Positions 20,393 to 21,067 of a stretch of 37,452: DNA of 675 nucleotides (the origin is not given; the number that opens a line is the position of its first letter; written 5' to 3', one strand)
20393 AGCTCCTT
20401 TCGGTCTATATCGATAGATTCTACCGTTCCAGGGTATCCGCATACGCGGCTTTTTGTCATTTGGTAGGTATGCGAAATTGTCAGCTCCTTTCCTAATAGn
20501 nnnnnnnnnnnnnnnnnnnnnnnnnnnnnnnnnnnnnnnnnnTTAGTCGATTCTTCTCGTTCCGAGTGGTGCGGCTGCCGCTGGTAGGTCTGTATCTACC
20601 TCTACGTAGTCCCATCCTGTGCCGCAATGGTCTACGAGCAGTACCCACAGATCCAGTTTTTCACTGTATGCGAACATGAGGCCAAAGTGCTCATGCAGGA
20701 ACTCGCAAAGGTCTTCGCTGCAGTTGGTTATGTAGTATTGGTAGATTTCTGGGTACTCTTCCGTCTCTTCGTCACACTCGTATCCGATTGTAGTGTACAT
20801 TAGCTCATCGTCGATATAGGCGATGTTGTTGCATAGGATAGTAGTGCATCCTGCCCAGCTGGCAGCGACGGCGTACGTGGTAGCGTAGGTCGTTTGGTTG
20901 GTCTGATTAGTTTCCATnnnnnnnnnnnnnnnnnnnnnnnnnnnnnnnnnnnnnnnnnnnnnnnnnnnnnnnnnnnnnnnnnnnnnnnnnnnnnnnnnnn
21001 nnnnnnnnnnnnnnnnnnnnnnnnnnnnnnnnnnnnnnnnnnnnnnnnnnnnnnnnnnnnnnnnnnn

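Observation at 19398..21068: Self-contained, oppositely oriented three-gene moron between the HNH endonuclease and terS, encoding three unrecognised proteins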

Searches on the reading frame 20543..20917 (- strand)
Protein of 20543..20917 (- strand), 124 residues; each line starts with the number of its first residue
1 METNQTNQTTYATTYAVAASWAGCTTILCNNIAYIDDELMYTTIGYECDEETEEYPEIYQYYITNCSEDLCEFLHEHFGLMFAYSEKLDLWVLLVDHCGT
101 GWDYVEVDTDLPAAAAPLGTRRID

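Call 5: search_protein_families(library=pfam, proteins=[window:20543-20917:-], max_evalue=1)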
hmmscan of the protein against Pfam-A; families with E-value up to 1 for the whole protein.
window:20543-20917:- (124 aa): 0 families

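Call 6: search_protein_families(library=phrogs, proteins=[window:20543-20917:-], max_evalue=1)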
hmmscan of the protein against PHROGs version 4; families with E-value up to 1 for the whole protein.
window:20543-20917:- (124 aa): 0 families

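Call 7: search_protein_families(library=padloc, proteins=[window:20543-20917:-], max_evalue=1)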
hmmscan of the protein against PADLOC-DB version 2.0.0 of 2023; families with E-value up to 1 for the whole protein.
window:20543-20917:- (124 aa): 0 families

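Call 8: search_protein_families(library=ncbifam, proteins=[window:20543-20917:-], max_evalue=1)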
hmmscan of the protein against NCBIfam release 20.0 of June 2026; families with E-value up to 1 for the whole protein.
window:20543-20917:- (124 aa): 0 families

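Call 10: find_homologous_proteins(query=window:20543-20917:-)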
Query window:20543-20917:- (124 aa): 60 proteins with E <= 0.001 among 70 candidates.
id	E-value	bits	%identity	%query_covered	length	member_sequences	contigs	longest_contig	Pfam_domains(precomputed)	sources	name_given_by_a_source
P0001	2.2e-72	259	90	100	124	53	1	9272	-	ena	-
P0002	2.5e-72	259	92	100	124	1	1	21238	-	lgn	-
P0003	7.9e-72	257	91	100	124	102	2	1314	-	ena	-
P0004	6.4e-71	255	90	100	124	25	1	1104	-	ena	-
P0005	2.4e-70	253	90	100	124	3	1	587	-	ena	-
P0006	4.7e-70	252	88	100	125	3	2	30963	-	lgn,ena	-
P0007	6.4e-70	251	89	100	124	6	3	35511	-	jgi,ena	jgi:hypothetical protein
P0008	7.9e-70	251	89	99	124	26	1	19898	-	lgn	-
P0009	1.8e-69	250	90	100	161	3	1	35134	-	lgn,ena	-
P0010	1.6e-68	247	87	100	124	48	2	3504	-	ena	-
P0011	8.1e-68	244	89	100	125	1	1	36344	-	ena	-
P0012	6.8e-67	241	86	100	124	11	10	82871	-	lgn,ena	-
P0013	9.7e-66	238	85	100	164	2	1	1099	-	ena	-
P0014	1.1e-65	238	86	100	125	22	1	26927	-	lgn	-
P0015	1.1e-64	234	85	100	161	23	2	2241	-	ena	-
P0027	1.8e-56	208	73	100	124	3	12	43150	-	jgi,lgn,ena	jgi:lipoprotein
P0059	8.0e-13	67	69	44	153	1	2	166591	-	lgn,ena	-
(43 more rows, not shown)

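Call 20: search_solved_structures(query=A2, max_evalue=10)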
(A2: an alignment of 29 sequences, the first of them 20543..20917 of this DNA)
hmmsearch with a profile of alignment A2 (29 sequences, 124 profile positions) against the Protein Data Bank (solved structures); distinct sequences matched with E-value up to 10: 2.
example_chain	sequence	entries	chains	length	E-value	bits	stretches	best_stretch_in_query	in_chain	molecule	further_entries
3bhp_A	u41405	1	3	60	0.95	12.9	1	27-76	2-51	UPF0291 protein ynzC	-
2jvd_A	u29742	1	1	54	1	12.8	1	27-76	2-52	UPF0291 protein ynzC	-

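Call 28: predict_structure(alignment_id=A2)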
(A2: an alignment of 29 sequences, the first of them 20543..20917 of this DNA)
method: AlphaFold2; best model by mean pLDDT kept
length: 124 residues; sequences in the alignment: 29
mean_pLDDT: 77.1   pTM: 0.71
mean pLDDT of the five models: 77.1, 71.2, 69.6, 68.6, 68.3
residues with pLDDT >= 90: 22; 70-90: 74; 50-70: 13; < 50: 15
segments of 3 or more residues with pLDDT < 50: 1-7, 117-124
pLDDT, mean of each block of 10 residues (from residue 1): 47 80 82 82 85 85 91 87 91 79 75 55 41
secondary structure, 60 per line:
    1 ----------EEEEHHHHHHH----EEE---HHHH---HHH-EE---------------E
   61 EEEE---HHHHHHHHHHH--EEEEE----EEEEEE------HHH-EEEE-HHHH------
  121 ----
elements in order: E11-14 H15-21 E26-28 H32-35 E60-64 H68-78 E81-85 E90-95 E106-109 H111-114

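Call 40: find_encoding_contigs(protein=P0059, flank=8000, max_places=2)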
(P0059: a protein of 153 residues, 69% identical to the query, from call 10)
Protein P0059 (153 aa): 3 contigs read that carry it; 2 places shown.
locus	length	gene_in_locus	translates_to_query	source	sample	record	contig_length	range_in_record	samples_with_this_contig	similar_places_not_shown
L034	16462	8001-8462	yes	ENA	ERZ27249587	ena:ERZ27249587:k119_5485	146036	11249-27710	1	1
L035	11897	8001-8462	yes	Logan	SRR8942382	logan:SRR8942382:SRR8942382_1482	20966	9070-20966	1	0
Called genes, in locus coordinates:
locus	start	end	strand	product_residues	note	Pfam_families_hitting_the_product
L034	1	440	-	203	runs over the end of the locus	-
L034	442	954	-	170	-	PF06199:Phage_tail_2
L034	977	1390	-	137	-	-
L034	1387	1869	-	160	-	-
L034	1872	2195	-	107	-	PF05521:Phage_HCP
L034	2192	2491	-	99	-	PF05135:Phage_connect_1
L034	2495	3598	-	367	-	PF05065:Phage_capsid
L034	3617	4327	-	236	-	PF04586:Peptidase_S78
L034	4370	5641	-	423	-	PF04860:Phage_portal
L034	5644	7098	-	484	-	PF03354:TerL_ATPase, PF20441:TerL_nuclease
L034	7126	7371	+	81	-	-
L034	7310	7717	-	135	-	PF05119:Terminase_4 (weak)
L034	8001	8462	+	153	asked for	-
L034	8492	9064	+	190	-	-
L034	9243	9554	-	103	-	-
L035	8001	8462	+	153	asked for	-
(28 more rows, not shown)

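Call 48: search_dna_similar(query=window:20543-20917:-, collection=phages, mode=protein, max_evalue=0.01)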
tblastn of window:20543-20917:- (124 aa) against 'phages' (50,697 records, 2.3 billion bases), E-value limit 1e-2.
No match.

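Call 59: fold_search(model_id=the predicted structure, library=viral)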
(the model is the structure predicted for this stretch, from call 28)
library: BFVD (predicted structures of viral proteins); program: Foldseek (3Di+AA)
matches with E <= 10: 244; with E <= 0.001: 1
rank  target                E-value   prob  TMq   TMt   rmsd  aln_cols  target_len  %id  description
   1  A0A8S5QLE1            1.8e-11  1.00  0.47  0.68  10.5        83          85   93  Uncharacterized protein [Siphoviridae sp. ct33S22]
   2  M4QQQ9                2.0e-01  0.72  0.42  0.29   7.9       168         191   13  (no name in the UniProt tables at hand)
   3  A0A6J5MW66            3.3e-01  0.38  0.30  0.36   6.2        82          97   12  Uncharacterized protein [uncultured Caudovirales phage]
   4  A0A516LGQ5            5.0e-01  0.51  0.37  0.47   4.9        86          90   12  (no name in the UniProt tables at hand)
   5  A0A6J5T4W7            5.6e-01  0.30  0.33  0.39   6.6        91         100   13  Uncharacterized protein [uncultured Caudovirales phage]
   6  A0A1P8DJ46            7.1e-01  0.38  0.28  0.19   3.4        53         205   23  (no name in the UniProt tables at hand)
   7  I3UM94                8.0e-01  0.06  0.18  0.18  21.1       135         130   11  Uncharacterized protein [Colwellia phage 9A]
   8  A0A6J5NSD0            8.5e-01  0.18  0.32  0.40   7.1        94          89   14  Uncharacterized protein [uncultured Caudovirales phage]
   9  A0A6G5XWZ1            9.6e-01  0.04  0.13  0.09  11.2       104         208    8  (no name in the UniProt tables at hand)
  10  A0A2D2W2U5            1.0e+00  0.04  0.14  0.17  12.7        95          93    7  Uncharacterized protein [Stenotrophomonas phage vB_SmaS_DLP_5]
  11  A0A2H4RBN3            1.1e+00  0.02  0.15  0.14  11.5       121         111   11  Uncharacterized protein [Sulfolobus ellipsoid virus 1]
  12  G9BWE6                1.2e+00  0.04  0.13  0.15  14.2        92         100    4  (no name in the UniProt tables at hand)
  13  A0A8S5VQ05            1.4e+00  0.06  0.20  0.10  12.4       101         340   10  Uncharacterized protein [Ackermannviridae sp.]
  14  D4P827                1.4e+00  0.04  0.18  0.22  10.4        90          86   14  Gp52 [Rhodococcus phage ReqiPine5]
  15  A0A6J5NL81            1.5e+00  0.23  0.40  0.43   4.2        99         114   14  Uncharacterized protein [uncultured Caudovirales phage]
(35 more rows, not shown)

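Call 64: search_dna_similar(query=window:20543-20917:-, collection=plasmids, mode=protein, max_evalue=0.01)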
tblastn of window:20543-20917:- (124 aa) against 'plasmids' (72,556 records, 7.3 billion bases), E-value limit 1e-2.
No match.

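Call 93: find_related_loci(query=A2, collection=metagenome_contigs, flank=6000)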
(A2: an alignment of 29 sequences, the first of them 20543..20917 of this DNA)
Query A2 (124 aa) in metagenome_contigs; peptide patterns used: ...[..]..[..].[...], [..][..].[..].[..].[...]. (x = any residue, [..] = any of these).
202 stretches matched a pattern; 84 encode a relative of the query (tblastn E <= 1e-3); the best 80 are kept; 80 distinct loci.
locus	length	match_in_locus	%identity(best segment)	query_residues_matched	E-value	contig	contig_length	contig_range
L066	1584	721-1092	92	1-124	8e-79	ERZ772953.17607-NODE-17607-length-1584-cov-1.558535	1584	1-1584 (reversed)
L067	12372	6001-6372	91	1-124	6e-74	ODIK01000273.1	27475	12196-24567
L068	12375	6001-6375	89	1-124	5e-74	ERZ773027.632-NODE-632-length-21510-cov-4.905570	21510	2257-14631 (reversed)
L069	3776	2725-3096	88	1-124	3e-73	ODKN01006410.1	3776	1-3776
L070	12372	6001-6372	89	1-124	8e-73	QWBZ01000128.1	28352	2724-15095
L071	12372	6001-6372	90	1-124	2e-72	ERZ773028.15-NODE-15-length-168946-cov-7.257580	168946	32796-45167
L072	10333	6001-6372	89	1-124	4e-72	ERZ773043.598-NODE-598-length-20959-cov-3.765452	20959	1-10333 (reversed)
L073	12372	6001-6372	87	1-124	1e-71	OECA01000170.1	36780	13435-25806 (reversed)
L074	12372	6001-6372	87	1-124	1e-71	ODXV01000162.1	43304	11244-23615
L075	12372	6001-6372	87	1-124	2e-71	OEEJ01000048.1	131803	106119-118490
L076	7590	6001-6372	85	1-124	2e-69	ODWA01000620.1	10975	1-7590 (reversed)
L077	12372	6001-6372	83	1-124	5e-69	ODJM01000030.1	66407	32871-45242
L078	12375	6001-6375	84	1-124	5e-68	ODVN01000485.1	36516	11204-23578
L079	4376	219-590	90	1-124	2e-67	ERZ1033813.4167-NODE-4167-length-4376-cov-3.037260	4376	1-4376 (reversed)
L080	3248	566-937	83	1-124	4e-67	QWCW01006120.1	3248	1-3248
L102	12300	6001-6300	48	5-105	5e-26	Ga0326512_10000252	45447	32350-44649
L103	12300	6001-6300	44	6-105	2e-25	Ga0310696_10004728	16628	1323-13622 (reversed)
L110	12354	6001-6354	43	7-122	8e-20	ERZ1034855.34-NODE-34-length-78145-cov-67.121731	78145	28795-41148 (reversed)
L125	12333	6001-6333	38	7-116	2e-17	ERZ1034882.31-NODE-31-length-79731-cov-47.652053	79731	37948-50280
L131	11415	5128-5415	40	11-105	8e-17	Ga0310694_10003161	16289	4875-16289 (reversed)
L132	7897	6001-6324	40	13-116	7e-17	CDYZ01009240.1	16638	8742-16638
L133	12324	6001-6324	40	13-116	7e-17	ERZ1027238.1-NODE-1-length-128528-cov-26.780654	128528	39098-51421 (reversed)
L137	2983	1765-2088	39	13-116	1e-16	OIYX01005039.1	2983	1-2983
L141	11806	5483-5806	39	13-116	1e-15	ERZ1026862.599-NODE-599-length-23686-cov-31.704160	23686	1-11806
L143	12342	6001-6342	38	7-116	2e-15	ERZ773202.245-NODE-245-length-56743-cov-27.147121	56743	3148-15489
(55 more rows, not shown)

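Call 96: search_protein_families(library=pfam, proteins=[L110:5552-5956:+, L110:6417-6656:+, L110:6709-7248:+, L110:7304-8149:+, L110:8443-9711:+, L110:10711-11181:+, L110:11241-12260:+, L133:6396-7079:+, L133:7366-7701:+, L133:5724-5939:+], max_evalue=0.01)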
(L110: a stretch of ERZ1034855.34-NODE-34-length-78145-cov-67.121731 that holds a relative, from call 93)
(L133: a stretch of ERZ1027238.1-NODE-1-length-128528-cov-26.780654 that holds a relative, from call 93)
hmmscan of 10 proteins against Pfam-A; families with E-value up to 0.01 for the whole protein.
L110:5552-5956:+ (134 aa): 0 families

L110:6417-6656:+ (79 aa): 0 families

L110:6709-7248:+ (179 aa): 0 families

L110:7304-8149:+ (281 aa): 0 families

L110:8443-9711:+ (422 aa): 1 family
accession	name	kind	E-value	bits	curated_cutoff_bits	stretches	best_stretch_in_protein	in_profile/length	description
PF00078.32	RVT_1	-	1.3e-17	64.6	29.6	1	65-276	1-205/205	Reverse transcriptase (RNA-dependent DNA polymerase)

L110:10711-11181:+ (156 aa): 0 families

L110:11241-12260:+ (339 aa): 1 family
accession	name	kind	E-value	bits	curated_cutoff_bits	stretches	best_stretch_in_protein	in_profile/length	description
PF24274.1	NttE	-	0.0061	16.2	27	0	138-226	183-271/284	T2SS substrate NttE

L133:6396-7079:+ (227 aa): 0 families

L133:7366-7701:+ (111 aa): 0 families

L133:5724-5939:+ (71 aa): 0 families

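Call 98: search_protein_families(library=pfam, proteins=[L143:1006-1824:+, L141:6588-7166:+, L143:11145-11771:+, L125:10618-11766:+, L131:4750-5550:+, L137:512-1186:+, L132:20-2305:+, L102:1542-3857:-, L131:1435-2931:-, L103:2467-3846:-], max_evalue=0.01)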
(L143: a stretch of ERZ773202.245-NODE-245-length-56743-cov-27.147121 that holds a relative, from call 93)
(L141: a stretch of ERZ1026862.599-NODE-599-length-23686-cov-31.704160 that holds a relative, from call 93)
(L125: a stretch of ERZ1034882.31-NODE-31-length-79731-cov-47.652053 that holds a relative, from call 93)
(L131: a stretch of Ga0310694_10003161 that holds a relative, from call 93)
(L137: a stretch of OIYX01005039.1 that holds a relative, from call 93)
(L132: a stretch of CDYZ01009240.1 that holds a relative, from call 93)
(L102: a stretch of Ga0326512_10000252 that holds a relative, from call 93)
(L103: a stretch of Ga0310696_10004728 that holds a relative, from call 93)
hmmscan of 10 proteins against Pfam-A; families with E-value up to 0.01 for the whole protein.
L143:1006-1824:+ (272 aa): 0 families

L141:6588-7166:+ (192 aa): 1 family
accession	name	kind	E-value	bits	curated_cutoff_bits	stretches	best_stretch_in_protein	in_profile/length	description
PF03618.20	Kinase-PPPase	-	0.0042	17.2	23.5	0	61-126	63-127/256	Kinase/pyrophosphorylase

L143:11145-11771:+ (208 aa): 0 families

L125:10618-11766:+ (382 aa): 0 families

L131:4750-5550:+ (266 aa): 0 families

L137:512-1186:+ (224 aa): 0 families

L132:20-2305:+ (761 aa): 1 family
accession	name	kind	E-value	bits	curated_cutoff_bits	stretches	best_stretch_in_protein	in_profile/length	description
PF02018.23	CBM_4_9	-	8.5e-07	29.9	25.9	1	68-141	56-125/136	Carbohydrate binding domain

L102:1542-3857:- (771 aa): 3 families
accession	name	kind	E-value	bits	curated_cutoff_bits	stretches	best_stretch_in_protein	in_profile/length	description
PF17289.8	Terminase_6C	-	4.5e-06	27.2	22.6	1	313-467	3-145/155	Terminase RNaseH-like domain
PF14890.11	Intein_splicing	-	0.00019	21.7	35.8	1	495-749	35-155/155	Intein splicing domain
PF13403.11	Hint_2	-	0.0012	19.6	28.4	1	466-497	1-32/147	Hint domain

L131:1435-2931:- (498 aa): 1 family
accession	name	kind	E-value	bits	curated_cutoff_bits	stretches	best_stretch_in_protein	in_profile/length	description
PF05144.20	Phage_CRI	-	1.6e-07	31.7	21.7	1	152-351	54-225/232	Replication-associated protein G2P N-terminal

L103:2467-3846:- (459 aa): 0 families

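Call 103: find_encoding_contigs(protein=P0027, flank=1500, max_places=10)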
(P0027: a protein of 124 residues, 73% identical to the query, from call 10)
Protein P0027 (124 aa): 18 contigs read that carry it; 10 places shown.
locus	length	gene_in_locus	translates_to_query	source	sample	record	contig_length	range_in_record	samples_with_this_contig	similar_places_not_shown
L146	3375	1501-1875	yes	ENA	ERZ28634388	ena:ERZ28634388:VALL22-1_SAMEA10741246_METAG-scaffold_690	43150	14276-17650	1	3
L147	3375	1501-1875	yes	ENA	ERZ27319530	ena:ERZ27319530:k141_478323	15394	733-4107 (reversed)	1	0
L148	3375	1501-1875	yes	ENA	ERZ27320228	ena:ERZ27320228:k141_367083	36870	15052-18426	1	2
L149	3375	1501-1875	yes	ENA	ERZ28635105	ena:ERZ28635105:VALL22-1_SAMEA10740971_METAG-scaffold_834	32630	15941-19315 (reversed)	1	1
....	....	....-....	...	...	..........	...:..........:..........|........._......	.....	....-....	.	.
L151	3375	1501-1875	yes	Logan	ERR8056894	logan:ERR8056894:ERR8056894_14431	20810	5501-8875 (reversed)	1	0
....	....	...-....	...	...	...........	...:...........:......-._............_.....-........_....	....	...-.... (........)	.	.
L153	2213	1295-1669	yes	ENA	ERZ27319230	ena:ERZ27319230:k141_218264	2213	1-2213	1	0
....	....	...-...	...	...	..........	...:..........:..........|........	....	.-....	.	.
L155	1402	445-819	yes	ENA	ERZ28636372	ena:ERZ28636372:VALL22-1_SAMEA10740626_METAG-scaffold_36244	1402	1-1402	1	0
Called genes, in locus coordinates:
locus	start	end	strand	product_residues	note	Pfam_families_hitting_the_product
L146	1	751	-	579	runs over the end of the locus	PF03354:TerL_ATPase, PF20441:TerL_nuclease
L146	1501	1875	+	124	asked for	-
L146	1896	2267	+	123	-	-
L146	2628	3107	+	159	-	-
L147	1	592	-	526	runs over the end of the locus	PF03354:TerL_ATPase, PF20441:TerL_nuclease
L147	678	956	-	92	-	-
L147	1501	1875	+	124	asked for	-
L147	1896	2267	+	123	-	-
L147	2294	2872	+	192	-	-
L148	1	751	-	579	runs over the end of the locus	PF03354:TerL_ATPase, PF20441:TerL_nuclease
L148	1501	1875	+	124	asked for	-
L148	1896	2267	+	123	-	-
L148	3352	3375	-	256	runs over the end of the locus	-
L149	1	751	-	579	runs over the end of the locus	PF03354:TerL_ATPase, PF20441:TerL_nuclease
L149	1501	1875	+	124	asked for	-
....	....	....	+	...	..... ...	-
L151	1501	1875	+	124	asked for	-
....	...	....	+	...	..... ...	-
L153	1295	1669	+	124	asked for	-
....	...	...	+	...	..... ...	-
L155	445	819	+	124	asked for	-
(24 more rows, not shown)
